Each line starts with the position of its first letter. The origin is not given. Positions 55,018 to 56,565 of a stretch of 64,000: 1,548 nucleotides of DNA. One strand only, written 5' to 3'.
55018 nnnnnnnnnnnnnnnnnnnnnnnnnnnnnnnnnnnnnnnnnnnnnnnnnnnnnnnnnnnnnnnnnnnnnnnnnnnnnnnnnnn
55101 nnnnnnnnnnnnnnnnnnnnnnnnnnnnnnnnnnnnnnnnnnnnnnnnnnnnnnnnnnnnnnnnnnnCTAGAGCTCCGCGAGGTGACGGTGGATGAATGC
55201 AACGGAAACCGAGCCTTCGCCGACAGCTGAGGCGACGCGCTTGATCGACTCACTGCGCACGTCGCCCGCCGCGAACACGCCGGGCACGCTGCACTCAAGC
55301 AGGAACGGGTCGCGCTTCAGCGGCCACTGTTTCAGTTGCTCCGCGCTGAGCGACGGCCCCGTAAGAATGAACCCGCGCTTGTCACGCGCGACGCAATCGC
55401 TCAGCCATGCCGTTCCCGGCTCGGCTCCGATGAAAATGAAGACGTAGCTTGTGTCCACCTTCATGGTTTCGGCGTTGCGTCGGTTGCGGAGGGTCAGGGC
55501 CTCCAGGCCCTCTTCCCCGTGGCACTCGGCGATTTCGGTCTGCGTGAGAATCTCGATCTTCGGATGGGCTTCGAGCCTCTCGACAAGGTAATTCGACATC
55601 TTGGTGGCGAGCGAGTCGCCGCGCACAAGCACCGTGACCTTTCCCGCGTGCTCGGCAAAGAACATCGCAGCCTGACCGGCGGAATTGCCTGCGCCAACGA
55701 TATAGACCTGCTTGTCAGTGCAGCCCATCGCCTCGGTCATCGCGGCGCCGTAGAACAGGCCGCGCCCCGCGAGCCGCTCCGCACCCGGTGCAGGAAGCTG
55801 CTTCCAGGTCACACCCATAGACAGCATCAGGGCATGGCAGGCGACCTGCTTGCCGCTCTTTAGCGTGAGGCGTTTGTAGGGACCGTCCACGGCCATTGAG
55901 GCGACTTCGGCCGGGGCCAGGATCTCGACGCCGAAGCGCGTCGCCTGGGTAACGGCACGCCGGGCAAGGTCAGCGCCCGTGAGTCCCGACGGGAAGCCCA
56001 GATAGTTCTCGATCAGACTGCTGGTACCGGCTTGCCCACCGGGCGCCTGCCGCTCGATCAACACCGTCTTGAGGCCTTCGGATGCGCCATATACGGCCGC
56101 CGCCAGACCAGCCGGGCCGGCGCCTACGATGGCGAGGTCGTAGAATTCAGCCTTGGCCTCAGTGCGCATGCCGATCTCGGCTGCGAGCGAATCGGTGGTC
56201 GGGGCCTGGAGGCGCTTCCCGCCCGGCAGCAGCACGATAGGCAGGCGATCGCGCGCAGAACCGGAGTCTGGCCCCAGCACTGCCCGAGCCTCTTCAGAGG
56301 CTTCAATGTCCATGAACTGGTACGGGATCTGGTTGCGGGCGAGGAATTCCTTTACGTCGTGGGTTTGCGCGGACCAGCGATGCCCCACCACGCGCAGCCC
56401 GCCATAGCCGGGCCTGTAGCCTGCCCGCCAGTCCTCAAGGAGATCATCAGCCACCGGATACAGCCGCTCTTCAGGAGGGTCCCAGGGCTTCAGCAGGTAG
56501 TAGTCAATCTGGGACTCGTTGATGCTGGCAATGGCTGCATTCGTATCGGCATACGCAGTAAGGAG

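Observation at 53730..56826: Two-gene operon of a soluble cNMP-binding histidine kinase and a REC::Grx-like::TrxR-like flavoprotein that has lost its redox-active cysteines, with a minimal class III cyclase 1.4 kb away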

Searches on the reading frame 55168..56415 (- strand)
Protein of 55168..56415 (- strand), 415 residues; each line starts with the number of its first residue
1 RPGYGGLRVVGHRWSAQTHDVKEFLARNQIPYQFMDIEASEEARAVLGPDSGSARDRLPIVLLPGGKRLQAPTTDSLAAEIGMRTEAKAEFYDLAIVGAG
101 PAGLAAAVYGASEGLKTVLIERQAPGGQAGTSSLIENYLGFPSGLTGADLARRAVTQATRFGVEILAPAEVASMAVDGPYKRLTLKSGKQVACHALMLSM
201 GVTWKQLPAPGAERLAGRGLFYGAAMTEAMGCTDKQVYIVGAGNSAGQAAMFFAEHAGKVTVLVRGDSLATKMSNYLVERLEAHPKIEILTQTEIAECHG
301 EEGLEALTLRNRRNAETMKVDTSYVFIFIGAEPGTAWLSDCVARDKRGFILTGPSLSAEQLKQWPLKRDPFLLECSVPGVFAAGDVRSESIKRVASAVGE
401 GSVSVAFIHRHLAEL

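Call 54: search_dna_similar(query=window:55168-56415:-, collection=plasmids, mode=protein, max_evalue=1e-40, max_rows=40)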
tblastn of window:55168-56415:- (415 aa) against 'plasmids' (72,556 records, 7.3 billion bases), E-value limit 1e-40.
Records with a match: 149; places in all: 190; records where one place covers at least 80% of the query: 143.
Best place of each record, by identity: <60% 149.
By first word of the organism name: Rhizobium 32; Rhodococcus 15; Ralstonia 15; Paraburkholderia 12; Agrobacterium 11; Caballeronia 9; Streptomyces 7; Cupriavidus 7; Deinococcus 5; Burkholderia 5; and 18 more.
By predicted mobility (MOB-suite, as given by PLSDB): non-mobilizable 97; mobilizable 34; conjugative 18.
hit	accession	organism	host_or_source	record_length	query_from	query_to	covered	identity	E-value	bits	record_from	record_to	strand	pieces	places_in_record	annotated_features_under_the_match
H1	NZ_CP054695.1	Nostoc edaphicum CCNP1411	-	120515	2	415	100%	54.7%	4e-126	408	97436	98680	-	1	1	FAD-dependent oxidoreductase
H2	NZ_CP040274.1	Nostoc sp. C052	Blasia pusilla,pure culture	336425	1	415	100%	53.7%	3e-125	406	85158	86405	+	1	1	FAD-dependent oxidoreductase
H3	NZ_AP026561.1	Deinococcus aetherius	-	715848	1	415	100%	53.5%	1e-116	381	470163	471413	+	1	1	FAD-dependent oxidoreductase | ATP-binding protein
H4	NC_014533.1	Gloeothece verrucosa PCC 7822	fresh water in rice field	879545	4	415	99%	53.1%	1e-126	410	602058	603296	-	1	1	FAD-dependent oxidoreductase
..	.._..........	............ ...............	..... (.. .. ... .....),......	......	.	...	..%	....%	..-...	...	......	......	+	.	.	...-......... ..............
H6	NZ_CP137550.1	Streptomyces sp. N50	Selaginella tamariscina,cell ...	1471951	8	414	98%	51.3%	6e-108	356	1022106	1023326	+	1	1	record has no annotation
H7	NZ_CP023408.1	Streptomyces fungicidicus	Pig,cell culture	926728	8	414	98%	51.1%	4e-109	359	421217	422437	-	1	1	FAD-dependent oxidoreductase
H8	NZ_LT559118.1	Nonomuraea gerenzanensis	-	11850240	7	412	98%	51.0%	9e-108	355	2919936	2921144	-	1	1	none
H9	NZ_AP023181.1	Paraburkholderia sp. PGU19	Physopelta gutta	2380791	1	413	100%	48.7%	6e-108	356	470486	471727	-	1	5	none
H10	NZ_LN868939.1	Nocardia farcinica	not known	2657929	8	413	98%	49.5%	4e-104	345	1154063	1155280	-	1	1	none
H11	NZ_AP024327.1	Caballeronia sp. NK8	-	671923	1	414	100%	48.3%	3e-106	351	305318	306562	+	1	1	FAD-dependent oxidoreductase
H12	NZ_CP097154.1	Deinococcus sp. QL22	-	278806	9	412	97%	49.0%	9e-96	321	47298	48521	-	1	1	FAD-dependent oxidoreductase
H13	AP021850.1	Deinococcus grandis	-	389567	9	413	98%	48.4%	5e-97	325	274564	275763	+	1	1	hypothetical protein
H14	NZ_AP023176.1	Paraburkholderia largidicola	Physopelta gutta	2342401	9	412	97%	46.9%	6e-91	307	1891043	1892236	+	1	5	none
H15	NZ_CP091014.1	Burkholderia cenocepacia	-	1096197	7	414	98%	46.2%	2e-82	283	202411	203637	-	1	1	none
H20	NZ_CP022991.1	Paraburkholderia aromaticivorans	-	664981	9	412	97%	46.7%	2e-89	302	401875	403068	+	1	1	cyclic nucleotide-binding domain-containing thioredoxin-disulfide ...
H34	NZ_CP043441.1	Cupriavidus campinensis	cell culture,soil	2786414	7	412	98%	44.7%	2e-80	276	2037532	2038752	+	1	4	none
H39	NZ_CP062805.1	Cupriavidus basilensis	Cell culture,Sediment of a freshwater ...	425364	15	413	96%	44.5%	8e-85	290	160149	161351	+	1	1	FAD-dependent oxidoreductase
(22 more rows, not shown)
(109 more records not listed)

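Call 55: get_annotated_region(hit=H39, flank=3000)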
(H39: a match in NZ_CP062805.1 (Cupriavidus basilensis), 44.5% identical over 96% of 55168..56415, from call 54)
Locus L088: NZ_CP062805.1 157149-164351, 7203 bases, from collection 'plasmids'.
description: Cupriavidus basilensis strain DSM 11853 plasmid pRK1-1, complete sequence
organism: Cupriavidus basilensis (NCBI taxid 68895)
taxonomy: Bacteria; Pseudomonadota; Betaproteobacteria; Burkholderiales; Burkholderiaceae; Cupriavidus; Cupriavidus basilensis
host: -; source: Cell culture,Sediment of a freshwater pond enriched in a fixed-bed reactor with 2,6-dichlorophenol as sole ...; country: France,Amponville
typing (MOB-suite, as given by PLSDB): conjugative; relaxase MOBP; mating-pair formation MPF_F
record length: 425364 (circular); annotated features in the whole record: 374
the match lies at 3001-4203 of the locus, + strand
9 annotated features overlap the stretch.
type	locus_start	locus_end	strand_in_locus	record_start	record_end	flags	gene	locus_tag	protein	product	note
CDS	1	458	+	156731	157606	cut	-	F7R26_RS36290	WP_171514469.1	branched-chain amino acid ABC transporter permease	GO:0015803 - branched-chain amino acid transport [Evidence IEA]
CDS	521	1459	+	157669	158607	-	-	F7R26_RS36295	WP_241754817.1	branched-chain amino acid ABC transporter permease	GO:0015803 - branched-chain amino acid transport [Evidence IEA]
CDS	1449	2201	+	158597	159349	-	-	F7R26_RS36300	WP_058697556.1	ABC transporter ATP-binding protein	-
CDS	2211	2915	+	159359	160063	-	-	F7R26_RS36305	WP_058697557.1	ABC transporter ATP-binding protein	-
CDS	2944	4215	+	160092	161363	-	-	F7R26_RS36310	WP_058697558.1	FAD-dependent oxidoreductase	-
CDS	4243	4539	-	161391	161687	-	-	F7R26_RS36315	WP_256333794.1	AzlD family protein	-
CDS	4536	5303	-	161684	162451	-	-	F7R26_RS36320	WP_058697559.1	AzlC family ABC transporter permease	GO:0006865 - amino acid transport [Evidence IEA]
CDS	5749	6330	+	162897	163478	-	-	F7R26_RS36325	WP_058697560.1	TetR/AcrR family transcriptional regulator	GO:0006355 - regulation of DNA-templated transcription [Evidence IEA]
CDS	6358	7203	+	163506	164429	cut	-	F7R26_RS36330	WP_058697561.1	LysR family transcriptional regulator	-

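Call 56: get_annotated_region(hit=H3, flank=4000)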
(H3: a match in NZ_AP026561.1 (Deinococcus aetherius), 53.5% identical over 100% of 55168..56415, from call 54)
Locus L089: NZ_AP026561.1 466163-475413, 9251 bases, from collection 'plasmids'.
description: Deinococcus aetherius strain ST0316 plasmid pDAETH-1, complete sequence
organism: Deinococcus aetherius (NCBI taxid 200252)
taxonomy: Bacteria; Deinococcota; Deinococci; Deinococcales; Deinococcaceae; Deinococcus; Deinococcus aetherius
host: -; source: -; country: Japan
typing (MOB-suite, as given by PLSDB): non-mobilizable
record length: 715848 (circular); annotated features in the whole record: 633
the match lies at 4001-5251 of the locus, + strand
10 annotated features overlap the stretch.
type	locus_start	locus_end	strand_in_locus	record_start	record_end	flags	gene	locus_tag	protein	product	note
CDS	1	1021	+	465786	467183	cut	-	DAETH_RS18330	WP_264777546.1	ATP-binding protein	-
CDS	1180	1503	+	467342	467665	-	-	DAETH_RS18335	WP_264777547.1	GNAT family N-acetyltransferase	-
CDS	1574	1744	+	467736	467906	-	-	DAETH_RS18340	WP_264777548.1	hypothetical protein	-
CDS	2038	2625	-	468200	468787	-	-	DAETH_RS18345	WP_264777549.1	LysE family translocator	-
CDS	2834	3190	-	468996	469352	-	-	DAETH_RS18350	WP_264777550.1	helix-turn-helix domain-containing protein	-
CDS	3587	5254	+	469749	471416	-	-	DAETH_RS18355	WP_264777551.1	FAD-dependent oxidoreductase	-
CDS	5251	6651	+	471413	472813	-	-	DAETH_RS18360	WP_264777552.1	ATP-binding protein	-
CDS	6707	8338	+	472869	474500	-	-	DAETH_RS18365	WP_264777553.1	DHA2 family efflux MFS transporter permease subunit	GO:0009410 - response to xenobiotic stimulus [Evidence IEA]; GO:0006855 - xenobiotic transmembrane transport [Evidence ...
CDS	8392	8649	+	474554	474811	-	-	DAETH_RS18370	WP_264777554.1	DUF2630 family protein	-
CDS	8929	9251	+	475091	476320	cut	-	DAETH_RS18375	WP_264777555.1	low temperature requirement protein A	-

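Call 57: get_annotated_region(hit=H34, flank=2500)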
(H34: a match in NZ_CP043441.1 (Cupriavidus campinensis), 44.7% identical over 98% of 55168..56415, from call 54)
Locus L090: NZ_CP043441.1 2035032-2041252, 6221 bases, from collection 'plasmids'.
description: Cupriavidus campinensis strain MJ1 plasmid unnamed1, complete sequence
organism: Cupriavidus campinensis (NCBI taxid 151783)
taxonomy: Bacteria; Pseudomonadota; Betaproteobacteria; Burkholderiales; Burkholderiaceae; Cupriavidus; Cupriavidus campinensis
host: -; source: cell culture,soil; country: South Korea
typing (MOB-suite, as given by PLSDB): mobilizable; relaxase MOBP
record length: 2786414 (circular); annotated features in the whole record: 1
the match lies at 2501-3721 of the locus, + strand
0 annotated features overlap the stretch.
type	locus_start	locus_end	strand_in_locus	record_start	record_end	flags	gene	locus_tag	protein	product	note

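Call 58: get_annotated_region(hit=H20, flank=2500)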
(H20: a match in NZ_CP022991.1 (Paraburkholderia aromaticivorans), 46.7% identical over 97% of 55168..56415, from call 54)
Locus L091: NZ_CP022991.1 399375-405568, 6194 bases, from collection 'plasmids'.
description: Paraburkholderia aromaticivorans strain BN5 plasmid pBN1, complete sequence
organism: Paraburkholderia aromaticivorans (NCBI taxid 2026199)
taxonomy: Bacteria; Pseudomonadota; Betaproteobacteria; Burkholderiales; Burkholderiaceae; Paraburkholderia; Paraburkholderia aromaticivorans
host: -; source: -; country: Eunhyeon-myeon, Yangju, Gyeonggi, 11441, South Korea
typing (MOB-suite, as given by PLSDB): non-mobilizable
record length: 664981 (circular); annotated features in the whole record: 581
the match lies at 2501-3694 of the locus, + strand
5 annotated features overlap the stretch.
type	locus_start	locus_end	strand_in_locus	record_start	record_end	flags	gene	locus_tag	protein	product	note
CDS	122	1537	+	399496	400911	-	-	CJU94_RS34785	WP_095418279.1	transposase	GO:0006313 - DNA transposition [Evidence IEA]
CDS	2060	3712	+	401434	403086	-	-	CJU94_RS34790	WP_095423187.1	cyclic nucleotide-binding domain-containing thioredoxin-disulfide reductase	-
CDS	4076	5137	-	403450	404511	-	-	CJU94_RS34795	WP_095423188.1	methyltransferase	-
CDS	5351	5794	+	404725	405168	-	-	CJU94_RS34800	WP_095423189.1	cupin domain-containing protein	-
CDS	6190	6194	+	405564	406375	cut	-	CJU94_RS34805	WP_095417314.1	IS5 family transposase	-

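Call 85: search_dna_similar(query=L091:2060-3712:+, collection=plasmids, mode=protein, max_evalue=1e-60, max_rows=60)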
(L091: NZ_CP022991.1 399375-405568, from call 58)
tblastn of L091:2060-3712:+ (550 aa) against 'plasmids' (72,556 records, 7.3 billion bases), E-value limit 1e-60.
Records with a match: 83; places in all: 121; records where one place covers at least 80% of the query: 60.
Best place of each record, by identity: >=99% 1; 95-99% 2; 90-95% 1; 80-90% 6; 60-80% 1; <60% 72.
By first word of the organism name: Paraburkholderia 12; Rhodococcus 11; Caballeronia 9; Cupriavidus 7; Streptomyces 6; Deinococcus 5; Burkholderia 5; Rhizobium 5; Methylobacterium 3; Nocardia 2; and 13 more.
By predicted mobility (MOB-suite, as given by PLSDB): non-mobilizable 58; mobilizable 16; conjugative 9.
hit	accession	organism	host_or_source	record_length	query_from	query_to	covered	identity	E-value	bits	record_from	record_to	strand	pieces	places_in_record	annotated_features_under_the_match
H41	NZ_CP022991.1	Paraburkholderia aromaticivorans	-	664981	1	550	100%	100.0%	0e+0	1076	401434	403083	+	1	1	cyclic nucleotide-binding domain-containing thioredoxin-disulfide ...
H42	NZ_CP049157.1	Caballeronia sp. SBC1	whole organism,soil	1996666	1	550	100%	95.5%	0e+0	1031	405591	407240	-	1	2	none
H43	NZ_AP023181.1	Paraburkholderia sp. PGU19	Physopelta gutta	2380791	1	549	100%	90.7%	0e+0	973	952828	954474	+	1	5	none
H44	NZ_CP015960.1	Paraburkholderia caribensis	Mimosa,single cell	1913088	1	549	100%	89.8%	0e+0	966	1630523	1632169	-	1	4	none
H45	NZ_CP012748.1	Paraburkholderia caribensis MBA4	soil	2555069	1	549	100%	89.4%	0e+0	965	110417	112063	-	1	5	none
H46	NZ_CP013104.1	Paraburkholderia caribensis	-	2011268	1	549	100%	89.4%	0e+0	965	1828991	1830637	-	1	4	none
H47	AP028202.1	Paraburkholderia largidicola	Physopelta gutta,midgut,Midgut crypts ...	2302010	1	549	100%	89.3%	0e+0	956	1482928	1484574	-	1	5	hypothetical protein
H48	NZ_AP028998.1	Paraburkholderia sp. 22B1P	-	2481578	1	549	100%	89.3%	0e+0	956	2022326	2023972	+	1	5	none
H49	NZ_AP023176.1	Paraburkholderia largidicola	Physopelta gutta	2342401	1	549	100%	89.3%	0e+0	953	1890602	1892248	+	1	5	none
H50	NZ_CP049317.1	Caballeronia sp. SBC2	whole organism,soil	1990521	90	550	84%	95.7%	0e+0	860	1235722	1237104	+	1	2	none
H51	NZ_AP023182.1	Paraburkholderia sp. PGU19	Physopelta gutta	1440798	55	546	89%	69.9%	0e+0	661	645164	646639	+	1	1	record has no annotation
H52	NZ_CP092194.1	Deinococcus sp. KNUC1210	Setaria viridis,cell ...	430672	1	545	99%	50.7%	4e-132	498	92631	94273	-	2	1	none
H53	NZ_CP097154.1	Deinococcus sp. QL22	-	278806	1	545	99%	50.4%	9e-152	488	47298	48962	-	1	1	FAD-dependent oxidoreductase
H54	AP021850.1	Deinococcus grandis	-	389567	1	545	99%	48.3%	7e-146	471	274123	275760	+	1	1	hypothetical protein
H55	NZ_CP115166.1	Deinococcus aquaticus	Freshwater stream system, activated ...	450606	1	545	99%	46.6%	3e-133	435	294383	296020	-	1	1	cyclic nucleotide-binding domain-containing thioredoxin-disulfide ...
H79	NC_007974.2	Cupriavidus metallidurans CH34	-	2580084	8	545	98%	36.2%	3e-68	246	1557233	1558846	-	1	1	none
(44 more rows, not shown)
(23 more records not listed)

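Call 86: get_annotated_region(hit=H79, flank=1500)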
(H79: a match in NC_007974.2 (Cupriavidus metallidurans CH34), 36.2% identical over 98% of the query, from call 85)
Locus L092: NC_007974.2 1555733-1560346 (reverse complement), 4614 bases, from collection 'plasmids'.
description: Cupriavidus metallidurans CH34 megaplasmid, complete sequence
organism: Cupriavidus metallidurans CH34 (NCBI taxid 266264)
taxonomy: Bacteria; Pseudomonadota; Betaproteobacteria; Burkholderiales; Burkholderiaceae; Cupriavidus; Cupriavidus metallidurans; Cupriavidus metallidurans CH34
host: -; source: -; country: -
typing (MOB-suite, as given by PLSDB): mobilizable; replicon rep_cluster_104,rep_cluster_1581,rep_cluster_80; relaxase MOBP,MOBP
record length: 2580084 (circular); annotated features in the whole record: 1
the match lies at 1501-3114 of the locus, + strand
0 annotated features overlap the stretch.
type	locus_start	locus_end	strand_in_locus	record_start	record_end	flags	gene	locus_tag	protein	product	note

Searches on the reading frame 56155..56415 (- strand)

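Call 72: search_protein_families(library=pfam, proteins=[window:56155-56415:-], max_evalue=10)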
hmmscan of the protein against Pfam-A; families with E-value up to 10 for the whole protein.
seq(87 aa): 2 families
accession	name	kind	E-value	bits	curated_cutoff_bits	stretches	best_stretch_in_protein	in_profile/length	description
PF00462.30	Glutaredoxin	-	0.0036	17.9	22.9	1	19-51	13-45/60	Glutaredoxin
PF04908.21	SH3BGR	-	0.02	15.5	21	1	17-52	19-54/99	SH3-binding, glutamic acid-rich protein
